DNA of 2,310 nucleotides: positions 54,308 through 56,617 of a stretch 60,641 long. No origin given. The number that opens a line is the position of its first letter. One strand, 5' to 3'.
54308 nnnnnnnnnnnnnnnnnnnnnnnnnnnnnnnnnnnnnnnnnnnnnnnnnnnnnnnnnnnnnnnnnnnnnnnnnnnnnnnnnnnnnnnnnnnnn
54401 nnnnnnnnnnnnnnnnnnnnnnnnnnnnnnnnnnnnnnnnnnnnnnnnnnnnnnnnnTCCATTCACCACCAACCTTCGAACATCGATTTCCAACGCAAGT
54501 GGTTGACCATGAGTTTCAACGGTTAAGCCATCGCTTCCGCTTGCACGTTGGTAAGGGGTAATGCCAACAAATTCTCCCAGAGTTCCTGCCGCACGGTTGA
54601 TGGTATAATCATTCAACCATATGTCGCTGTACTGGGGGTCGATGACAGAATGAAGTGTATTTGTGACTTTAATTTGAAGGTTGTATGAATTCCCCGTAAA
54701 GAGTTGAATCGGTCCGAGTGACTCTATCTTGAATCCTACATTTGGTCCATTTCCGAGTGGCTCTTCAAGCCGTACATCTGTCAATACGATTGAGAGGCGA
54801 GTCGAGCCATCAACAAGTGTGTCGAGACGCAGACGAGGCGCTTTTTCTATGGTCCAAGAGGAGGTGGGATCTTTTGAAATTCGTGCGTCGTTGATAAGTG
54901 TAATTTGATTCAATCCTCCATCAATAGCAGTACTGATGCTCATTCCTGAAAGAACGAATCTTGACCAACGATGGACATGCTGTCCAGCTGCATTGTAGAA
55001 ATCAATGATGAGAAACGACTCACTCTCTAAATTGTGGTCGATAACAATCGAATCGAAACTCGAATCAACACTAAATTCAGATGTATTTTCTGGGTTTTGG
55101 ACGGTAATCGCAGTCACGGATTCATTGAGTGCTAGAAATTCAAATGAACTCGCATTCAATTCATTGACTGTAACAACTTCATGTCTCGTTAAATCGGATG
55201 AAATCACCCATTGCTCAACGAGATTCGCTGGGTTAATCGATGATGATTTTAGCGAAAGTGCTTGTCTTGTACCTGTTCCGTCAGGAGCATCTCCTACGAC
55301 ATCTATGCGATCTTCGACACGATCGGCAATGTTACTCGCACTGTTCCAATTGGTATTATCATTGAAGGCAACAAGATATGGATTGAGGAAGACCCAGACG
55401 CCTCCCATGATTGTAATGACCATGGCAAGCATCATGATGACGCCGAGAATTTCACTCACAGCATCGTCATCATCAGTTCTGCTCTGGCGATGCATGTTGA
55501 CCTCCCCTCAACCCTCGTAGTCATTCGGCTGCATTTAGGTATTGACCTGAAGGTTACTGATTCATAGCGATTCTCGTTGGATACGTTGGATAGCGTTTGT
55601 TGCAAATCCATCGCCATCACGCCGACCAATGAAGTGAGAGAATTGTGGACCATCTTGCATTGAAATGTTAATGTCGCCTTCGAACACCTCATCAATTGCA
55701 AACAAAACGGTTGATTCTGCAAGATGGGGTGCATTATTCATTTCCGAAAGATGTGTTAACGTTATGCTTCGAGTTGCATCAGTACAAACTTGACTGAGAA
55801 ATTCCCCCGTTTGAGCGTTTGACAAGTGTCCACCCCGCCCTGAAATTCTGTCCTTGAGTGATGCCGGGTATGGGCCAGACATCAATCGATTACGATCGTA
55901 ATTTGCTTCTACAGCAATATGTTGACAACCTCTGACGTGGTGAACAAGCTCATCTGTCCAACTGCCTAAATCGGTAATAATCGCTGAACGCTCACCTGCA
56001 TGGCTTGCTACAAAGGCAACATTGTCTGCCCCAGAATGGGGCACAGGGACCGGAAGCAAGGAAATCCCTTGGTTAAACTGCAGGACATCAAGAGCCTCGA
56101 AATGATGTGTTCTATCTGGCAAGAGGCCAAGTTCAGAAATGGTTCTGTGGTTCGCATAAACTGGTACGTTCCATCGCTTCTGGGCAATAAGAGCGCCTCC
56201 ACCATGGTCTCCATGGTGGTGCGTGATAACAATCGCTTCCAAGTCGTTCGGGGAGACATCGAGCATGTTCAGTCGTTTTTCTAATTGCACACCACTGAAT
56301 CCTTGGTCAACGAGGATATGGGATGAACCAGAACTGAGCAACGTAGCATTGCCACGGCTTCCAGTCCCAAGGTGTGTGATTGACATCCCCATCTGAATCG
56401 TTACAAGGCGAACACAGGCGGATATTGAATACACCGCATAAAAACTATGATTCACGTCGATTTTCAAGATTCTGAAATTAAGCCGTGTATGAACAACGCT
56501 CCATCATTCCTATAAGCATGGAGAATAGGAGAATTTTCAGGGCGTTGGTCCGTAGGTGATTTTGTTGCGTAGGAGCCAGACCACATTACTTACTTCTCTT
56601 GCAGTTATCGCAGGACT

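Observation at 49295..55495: wHTH-STAND-TPR protein converging on an orphan operon of three class III signal peptide (pilin-like) proteins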

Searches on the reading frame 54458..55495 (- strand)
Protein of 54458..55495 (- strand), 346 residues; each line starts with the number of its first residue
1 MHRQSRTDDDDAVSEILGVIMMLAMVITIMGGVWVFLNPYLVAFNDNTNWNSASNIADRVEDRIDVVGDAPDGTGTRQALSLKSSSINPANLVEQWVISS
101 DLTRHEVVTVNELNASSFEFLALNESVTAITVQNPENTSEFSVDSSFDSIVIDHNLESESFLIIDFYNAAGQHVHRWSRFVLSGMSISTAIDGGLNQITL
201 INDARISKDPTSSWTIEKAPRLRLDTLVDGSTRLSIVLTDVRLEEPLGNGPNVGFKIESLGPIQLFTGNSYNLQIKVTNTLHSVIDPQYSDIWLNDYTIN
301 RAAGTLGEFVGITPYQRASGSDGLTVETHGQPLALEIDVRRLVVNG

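Call 4: search_protein_families(library=pfam, proteins=[window:54458-55495:-], max_evalue=1)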
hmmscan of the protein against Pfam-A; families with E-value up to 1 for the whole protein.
window:54458-55495:- (346 aa): 2 families
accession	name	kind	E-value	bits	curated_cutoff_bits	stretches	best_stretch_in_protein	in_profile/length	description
PF07790.16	Pilin_N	-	0.0023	19.2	25.2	1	11-37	1-27/78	Archaeal Type IV pilin, N-terminal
PF23960.2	DUF7289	-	0.011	15.8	27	1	12-86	2-75/238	Family of unknown function (DUF7289)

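Call 52: find_homologous_proteins(query=A1)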
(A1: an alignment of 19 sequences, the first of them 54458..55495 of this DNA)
Query A1 (19 sequences) (346 aa, profile of the alignment): 173 proteins with E <= 0.001 among 7697 candidates; the best 120 are listed.
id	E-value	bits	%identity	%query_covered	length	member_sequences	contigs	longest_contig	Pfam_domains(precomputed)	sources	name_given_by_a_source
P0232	8.8e-181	619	51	97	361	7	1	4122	-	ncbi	-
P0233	4.0e-179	613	49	97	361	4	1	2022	PF23960.3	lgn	-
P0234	1.6e-178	611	48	99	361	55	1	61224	-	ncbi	-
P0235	6.1e-178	609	48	99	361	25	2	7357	-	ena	-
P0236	8.5e-178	609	46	99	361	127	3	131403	PF23960.3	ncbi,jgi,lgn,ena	jgi:flagellin-like protein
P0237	1.5e-177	608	49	99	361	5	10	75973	-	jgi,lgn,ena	-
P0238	3.4e-177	607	47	97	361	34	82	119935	-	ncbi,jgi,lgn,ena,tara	jgi:flagellin-like protein|tara:strand:- start:4542 stop:5627 length:1086 start_codon:yes stop_codon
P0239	4.5e-177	606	48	99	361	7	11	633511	PF23960.3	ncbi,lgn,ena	-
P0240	5.7e-177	606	46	99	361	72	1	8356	PF23960.3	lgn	-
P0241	1.2e-176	605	45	97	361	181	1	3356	PF23960.3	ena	-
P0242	1.4e-176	605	48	99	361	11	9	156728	-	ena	-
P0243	2.2e-176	604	48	99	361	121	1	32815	-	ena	-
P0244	8.0e-176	602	45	99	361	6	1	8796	PF23960.3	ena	-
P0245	8.6e-176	602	45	97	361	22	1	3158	PF23960.3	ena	-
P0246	9.9e-176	602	47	99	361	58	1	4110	-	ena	-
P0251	3.3e-175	600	47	99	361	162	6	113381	PF23960.3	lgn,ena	-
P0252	3.7e-175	600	46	99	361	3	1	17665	PF23960.3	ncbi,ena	-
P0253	3.9e-175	600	46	100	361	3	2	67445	PF23960.3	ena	-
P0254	5.6e-175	599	46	99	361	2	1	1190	PF23960.3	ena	-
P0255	6.9e-175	599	46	98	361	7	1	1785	PF23960.3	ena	-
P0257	7.8e-175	599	46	99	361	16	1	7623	PF23960.3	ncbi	-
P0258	1.2e-174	598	47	97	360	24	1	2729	PF23960.3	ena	-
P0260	1.7e-174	598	46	98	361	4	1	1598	PF23960.3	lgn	-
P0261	1.9e-174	598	47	100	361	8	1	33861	PF23960.3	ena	-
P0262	2.6e-174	597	47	100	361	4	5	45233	PF23960.3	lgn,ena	-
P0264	3.8e-174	597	46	98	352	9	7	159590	PF23960.3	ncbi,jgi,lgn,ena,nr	ncbi:MAG: hypothetical protein DWC07_00810 [Candidatus Poseidoniales archaeon]|nr:MAG: hypothetical 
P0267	5.3e-174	596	46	98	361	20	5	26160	PF23960.3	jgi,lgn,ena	jgi:flagellin-like protein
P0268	6.0e-174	596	48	98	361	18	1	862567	PF23960.3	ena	-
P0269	1.0e-173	595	46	99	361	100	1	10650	PF23960.3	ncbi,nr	ncbi:MAG: hypothetical protein VX996_04205 [Candidatus Thermoplasmatota archaeon]|nr:hypothetical pr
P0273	2.7e-173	594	45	97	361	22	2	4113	PF23960.3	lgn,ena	-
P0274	2.9e-173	594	48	99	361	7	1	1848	PF23960.3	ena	-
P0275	2.9e-173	594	45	99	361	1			PF23960.3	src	-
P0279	7.9e-173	592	46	99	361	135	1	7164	PF23960.3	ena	-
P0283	3.3e-172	590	46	98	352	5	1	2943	PF23960.3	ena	-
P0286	7.3e-172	589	45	98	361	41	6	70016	PF23960.3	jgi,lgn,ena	-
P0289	1.8e-171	588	46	98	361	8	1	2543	PF23960.3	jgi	-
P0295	3.8e-170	584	47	99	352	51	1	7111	PF23960.3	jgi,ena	-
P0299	7.9e-169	579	44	99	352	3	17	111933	PF23960.3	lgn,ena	-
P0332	2.7e-161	554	44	98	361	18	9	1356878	PF23960.3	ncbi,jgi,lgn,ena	-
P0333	5.7e-161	553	43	99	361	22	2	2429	PF23960.3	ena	-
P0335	7.7e-161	553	42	98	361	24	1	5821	PF23960.3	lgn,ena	-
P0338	3.4e-160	551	43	97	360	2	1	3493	PF23960.3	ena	-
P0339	7.3e-160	550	43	99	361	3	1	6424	PF23960.3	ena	-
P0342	1.7e-155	535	43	98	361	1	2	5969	PF23960.3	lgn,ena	-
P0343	8.2e-155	533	43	97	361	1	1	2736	PF23960.3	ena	-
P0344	2.3e-154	532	42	98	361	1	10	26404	PF23960.3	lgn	-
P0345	9.8e-154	530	42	98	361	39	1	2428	PF23960.3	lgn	-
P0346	1.1e-153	529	42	98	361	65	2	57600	PF23960.3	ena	-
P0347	2.3e-153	528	44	98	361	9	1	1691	PF23960.3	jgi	-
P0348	1.3e-149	516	43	97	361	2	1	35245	PF23960.3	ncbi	-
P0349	1.8e-149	516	41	98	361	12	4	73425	PF23960.3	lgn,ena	-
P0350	1.1e-148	513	43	97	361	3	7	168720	PF23960.3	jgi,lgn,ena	jgi:flagellin-like protein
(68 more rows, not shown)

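Call 53: search_protein_families(library=ncbifam, proteins=[window:54458-55495:-], max_evalue=1)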
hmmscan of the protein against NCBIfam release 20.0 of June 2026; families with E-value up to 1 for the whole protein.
window:54458-55495:- (346 aa): 2 families
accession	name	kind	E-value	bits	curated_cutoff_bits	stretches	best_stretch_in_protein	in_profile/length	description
TIGR02537.2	arch_flag_Nterm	domain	0.017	14.7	20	1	9-28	1-20/33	archaellin/type IV pilin N-terminal domain-containing protein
NF049949.1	tRNAsynTtuAPyrococ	equivalog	0.23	10.6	450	1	107-167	107-169/292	tRNA-5-methyluridine(54) 2-sulfurtransferase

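Call 66: predict_structure(alignment_id=A7)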
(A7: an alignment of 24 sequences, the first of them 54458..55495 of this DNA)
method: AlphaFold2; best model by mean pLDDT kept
length: 346 residues; sequences in the alignment: 24
mean_pLDDT: 65.1   pTM: 0.64
mean pLDDT of the five models: 65.1, 59.6, 58.1, 57.5, 55.9
residues with pLDDT >= 90: 46; 70-90: 141; 50-70: 49; < 50: 110
segments of 3 or more residues with pLDDT < 50: 1-81, 282-293, 303-319
pLDDT, mean of each block of 10 residues (from residue 1): 32 39 36 28 27 28 31 39 67 82 88 89 90 91 90 83 92 92 79 72 71 65 74 81 71 66 82 79 43 61 41 39 72 86 76
secondary structure, 60 per line:
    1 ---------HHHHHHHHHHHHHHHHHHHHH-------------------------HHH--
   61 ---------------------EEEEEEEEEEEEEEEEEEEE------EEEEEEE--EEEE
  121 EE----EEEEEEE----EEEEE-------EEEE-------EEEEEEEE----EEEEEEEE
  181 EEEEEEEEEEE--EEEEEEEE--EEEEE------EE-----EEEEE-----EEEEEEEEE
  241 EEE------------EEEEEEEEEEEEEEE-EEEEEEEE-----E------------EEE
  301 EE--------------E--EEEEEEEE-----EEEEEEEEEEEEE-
elements in order: H10-30 E82-101 E108-114 E117-122 E127-133 E138-142 E150-153 E161-168 E173-191 E194-201 E204-208 E222-226 E232-243 E256-270 E272-279 E298-302 E320-327 E333-345

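Call 68: search_solved_structures(query=A7, max_evalue=10, show_alignments=2)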
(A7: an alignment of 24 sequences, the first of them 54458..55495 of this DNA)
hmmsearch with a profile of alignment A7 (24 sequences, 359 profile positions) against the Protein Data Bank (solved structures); distinct sequences matched with E-value up to 10: 5.
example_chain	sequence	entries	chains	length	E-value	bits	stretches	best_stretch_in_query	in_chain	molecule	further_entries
8gi2_A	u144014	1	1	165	0.051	15.6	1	19-42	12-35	Natrinema pilin, PilA2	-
7x9s_B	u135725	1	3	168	0.54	12.2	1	144-219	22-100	Motility gene repressor MogR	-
3fdq_A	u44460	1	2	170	0.56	12.2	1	144-219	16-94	Motility gene repressor mogR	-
9myg_A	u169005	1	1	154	0.96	11.4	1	20-42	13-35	Archaeal Type IV pilin N-terminal domain-containing protein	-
1lu4_A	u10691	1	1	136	1.3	11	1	272-318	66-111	SOLUBLE SECRETED ANTIGEN MPT53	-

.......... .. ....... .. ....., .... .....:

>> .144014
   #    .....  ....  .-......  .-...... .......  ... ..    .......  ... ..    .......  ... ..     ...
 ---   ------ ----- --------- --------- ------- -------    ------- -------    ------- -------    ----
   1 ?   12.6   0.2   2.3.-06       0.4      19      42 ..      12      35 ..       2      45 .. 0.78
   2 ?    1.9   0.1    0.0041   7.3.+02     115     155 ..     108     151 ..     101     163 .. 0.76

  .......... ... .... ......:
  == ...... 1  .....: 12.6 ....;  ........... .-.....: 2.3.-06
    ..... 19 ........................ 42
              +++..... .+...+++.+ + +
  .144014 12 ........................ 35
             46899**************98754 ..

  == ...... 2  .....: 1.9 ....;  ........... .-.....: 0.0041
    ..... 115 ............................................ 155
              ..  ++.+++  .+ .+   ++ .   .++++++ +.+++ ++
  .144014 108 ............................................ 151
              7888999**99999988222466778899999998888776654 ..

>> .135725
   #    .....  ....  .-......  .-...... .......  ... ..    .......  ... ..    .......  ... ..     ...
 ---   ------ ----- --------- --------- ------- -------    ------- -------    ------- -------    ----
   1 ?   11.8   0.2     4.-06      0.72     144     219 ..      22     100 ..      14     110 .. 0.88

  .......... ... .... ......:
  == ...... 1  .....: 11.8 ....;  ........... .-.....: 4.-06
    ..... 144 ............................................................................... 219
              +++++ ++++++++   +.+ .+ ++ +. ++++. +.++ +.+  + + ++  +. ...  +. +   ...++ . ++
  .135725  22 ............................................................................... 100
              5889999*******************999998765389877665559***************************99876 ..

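Call 71: fold_search(model_id=the predicted structure, library=pdb)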
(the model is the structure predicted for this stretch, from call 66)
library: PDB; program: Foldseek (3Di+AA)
matches with E <= 10: 804; with E <= 0.001: 0
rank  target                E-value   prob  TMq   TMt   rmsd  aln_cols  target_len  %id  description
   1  7x8b_C                2.7e-02  0.57  0.13  0.25  18.2       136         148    4  Crystal structure of ENL T1 mutant YEATS domain in complex with histone H3 acetylation at K27 (released 2023-01-18)
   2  6tpw                  3.0e-02  0.23  0.16  0.15  39.2       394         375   11  Crystal structures of FNIII domain one through four of the human leucocyte common antigen-related protein ( LAR) (released 2020-05-13)
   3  7sqc_F1               3.2e-02  0.08  0.09  0.07  35.3       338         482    9  Ciliary C1 central pair apparatus isolated from Chlamydomonas reinhardtii (released 2022-04-13)
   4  9h71_B                3.3e-02  0.25  0.14  0.17  26.7       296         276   11  KIT123-KITbp complex (Domains D1-3 of the human receptor tyrosine kinase KIT complexed with the de novo designed minib (released 2026-01-21)
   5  7x8f_C                3.5e-02  0.54  0.13  0.25  17.9       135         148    5  Crystal structure of ENL T4 mutant YEATS domain in complex with histone H3 acetylation at K27 (released 2023-01-18)
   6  9ux2_B                3.7e-02  0.08  0.10  0.11  19.5       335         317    7  Cryo-EM structure of the human P2X2/3 heteromer receptor - class 2 (2:1) (released 2026-03-11)
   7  9uww_A                3.7e-02  0.07  0.10  0.10  19.4       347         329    5  Cryo-EM structure of the human P2X2 receptor in the apo closed state (released 2026-03-11)
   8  7x08_A                3.9e-02  0.08  0.10  0.05  24.4       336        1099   10  S protein of SARS-CoV-2 in complex with 2G1 (released 2022-03-09)
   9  7dwy_A                3.9e-02  0.07  0.10  0.05  24.4       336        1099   10  S protein of SARS-CoV-2 in the locked conformation (released 2021-03-31)
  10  9omr_A                4.3e-02  0.08  0.11  0.12  20.1       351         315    8  The desensitized state structure of human P2X2 receptor channel in lipid nanodiscs with free ATP and sodium (released 2026-03-18)
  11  9ojk_A                4.3e-02  0.08  0.11  0.12  19.7       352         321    7  The open state structure of human P2X2 receptor channel in lipid nanodiscs with free ATP and sodium (released 2026-03-18)
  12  7yvd_C                4.5e-02  0.93  0.16  0.39   9.5       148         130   13  The crystal structure of the progerin C-terminal peptide and the Ig-like domain of lamin A/C (released 2023-08-30)
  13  9v6n_B                4.5e-02  0.04  0.07  0.06  34.2       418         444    8  Block based reconstruction of RVFV GnGc-Fab140 complex (released 2025-12-24)
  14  9h71_A                4.8e-02  0.18  0.13  0.16  27.3       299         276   10  KIT123-KITbp complex (Domains D1-3 of the human receptor tyrosine kinase KIT complexed with the de novo designed minib (released 2026-01-21)
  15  7crg_B                5.0e-02  0.99  0.19  0.45   7.6       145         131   14  Beta-strand-mediated dimeric formation of the extended Ig-like domains of human lamin A/C (released 2021-08-25)
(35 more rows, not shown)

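Call 100: search_protein_families(library=padloc, proteins=[window:54458-55495:-], max_evalue=0.01)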
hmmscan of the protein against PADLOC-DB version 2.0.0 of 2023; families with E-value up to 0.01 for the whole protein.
window:54458-55495:- (346 aa): 0 families

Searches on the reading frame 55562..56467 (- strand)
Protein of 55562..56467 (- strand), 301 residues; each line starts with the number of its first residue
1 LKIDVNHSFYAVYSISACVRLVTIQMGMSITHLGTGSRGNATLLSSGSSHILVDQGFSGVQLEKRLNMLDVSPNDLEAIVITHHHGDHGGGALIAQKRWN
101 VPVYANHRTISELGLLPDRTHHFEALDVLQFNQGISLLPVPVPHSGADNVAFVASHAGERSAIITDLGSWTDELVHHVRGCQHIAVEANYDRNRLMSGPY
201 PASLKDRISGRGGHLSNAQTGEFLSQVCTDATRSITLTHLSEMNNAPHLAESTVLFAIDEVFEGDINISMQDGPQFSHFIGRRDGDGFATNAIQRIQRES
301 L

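Call 8: search_protein_families(library=pfam, proteins=[window:55562-56467:-], max_evalue=0.001)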
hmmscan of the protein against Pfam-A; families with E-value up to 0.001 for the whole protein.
window:55562-56467:- (301 aa): 2 families
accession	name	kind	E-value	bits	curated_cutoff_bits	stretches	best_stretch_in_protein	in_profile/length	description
PF12706.13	Lactamase_B_2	-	3.8e-14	53.2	27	1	51-239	3-199/200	Beta-lactamase superfamily domain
PF00753.33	Lactamase_B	-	5e-13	49.9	22.7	1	35-118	2-86/196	Metallo-beta-lactamase superfamily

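Call 53: search_protein_families(library=ncbifam, proteins=[window:55565-56386:-], max_evalue=1)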
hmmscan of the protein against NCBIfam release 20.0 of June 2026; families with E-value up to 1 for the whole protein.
window:55565-56386:- (274 aa): 47 families (the best 25 are shown)
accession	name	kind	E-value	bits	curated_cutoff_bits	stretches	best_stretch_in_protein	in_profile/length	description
NF000439.2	blaAIM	exception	3.2e-09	36.8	675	1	13-97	59-147/303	AIM family subclass B3 metallo-beta-lactamase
TIGR03413.1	GSH_gloB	equivalog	5.7e-07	29.2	200.8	1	37-127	32-116/248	hydroxyacylglutathione hydrolase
NF040874.1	blaPJM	exception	5.9e-07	29.4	630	1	13-86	59-134/301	PJM family subclass B3 metallo-beta-lactamase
NF012229.1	bla_class_B_core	domain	6.8e-07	29.6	100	1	16-84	19-86/139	metallo-beta-lactamase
TIGR03675.1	arCOG00543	equivalog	1.3e-06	26.9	580.2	1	13-83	189-264/631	beta-CASP ribonuclease aCPSF1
NF033105.1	bla_subclass_B3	equivalog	3.1e-06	26.7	240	1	14-82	25-95/257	subclass B3 metallo-beta-lactamase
NF000456.2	blaMSI-1_fam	exception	5.3e-06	25.9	550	1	12-80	47-118/289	MSI-1 family subclass B3 metallo-beta-lactamase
TIGR03307.1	PhnP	equivalog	1.4e-05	24.6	272.25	1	14-147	39-170/249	phosphonate metabolism protein PhnP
NF033088.2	bla_subclass_B1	equivalog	2.4e-05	24.1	200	1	11-85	30-104/217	subclass B1 metallo-beta-lactamase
NF001911.0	PRK00685.1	equivalog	2.9e-05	23.7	144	1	14-81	10-73/228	metal-dependent hydrolase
TIGR02651.1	RNase_Z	equivalog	8.1e-05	21.8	292.95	1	13-64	19-67/302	ribonuclease Z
NF033185.1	B3_Acin_new2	exception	9.5e-05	21.7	625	1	3-86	43-127/285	putative subclass B3 metallo-beta-lactamase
NF041809.1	Avs1a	equivalog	0.00011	21.1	420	1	10-66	5-64/387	AVAST type 1 anti-phage system MBL fold metallo-hydrolase Avs1a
NF000801.0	PRK00055.1-3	equivalog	0.00015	20.9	252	1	14-64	22-69/307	ribonuclease Z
NF000805.0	PRK00055.2-3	equivalog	0.00028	20.2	416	1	13-64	23-71/307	ribonuclease Z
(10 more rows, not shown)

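Call 98: search_solved_structures(query=window:55565-56386:-, max_evalue=0.001)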
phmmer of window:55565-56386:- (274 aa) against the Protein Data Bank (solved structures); distinct sequences matched with E-value up to 0.001: 7.
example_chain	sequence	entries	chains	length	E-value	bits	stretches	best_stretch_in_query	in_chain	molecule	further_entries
4p62_A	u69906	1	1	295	1.6e-09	41.1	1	13-98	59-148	Metallo-beta-lactamase AIM-1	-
4ax1_B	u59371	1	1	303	2.7e-09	40.4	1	13-99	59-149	METALLO-BETA-LACTAMASE AIM-1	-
4awy_B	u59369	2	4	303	3.3e-09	40.1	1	13-98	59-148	METALLO-BETA-LACTAMASE AIM-1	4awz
4ax0_B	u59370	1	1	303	3.9e-09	39.8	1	13-97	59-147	METALLO-BETA-LACTAMASE AIM-1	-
3vpe_A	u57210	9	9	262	7.5e-05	25.8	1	5-86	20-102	Metallo-beta-lactamase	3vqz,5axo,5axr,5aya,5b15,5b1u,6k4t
8zxg_A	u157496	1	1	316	0.00037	23.5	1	19-75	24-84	Paraoxonase from Bacillus sp. strain S3wahi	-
3x2z_A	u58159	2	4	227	0.0007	22.6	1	12-107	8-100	UPF0173 metal-dependent hydrolase TM_1162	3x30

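Call 100: search_protein_families(library=padloc, proteins=[window:55565-56386:-], max_evalue=0.01)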
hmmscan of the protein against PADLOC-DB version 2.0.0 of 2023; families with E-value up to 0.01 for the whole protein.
window:55565-56386:- (274 aa): 3 families
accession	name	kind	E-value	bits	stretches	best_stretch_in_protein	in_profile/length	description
PDLC03805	RTasMBL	-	2.9e-05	21.4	1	3-64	3-63/322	DRT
PDLC03854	LmuA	-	0.00047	17.4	1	20-67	25-75/345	-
PDLC02158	Avs1a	-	0.00063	17.1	1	10-66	9-68/392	-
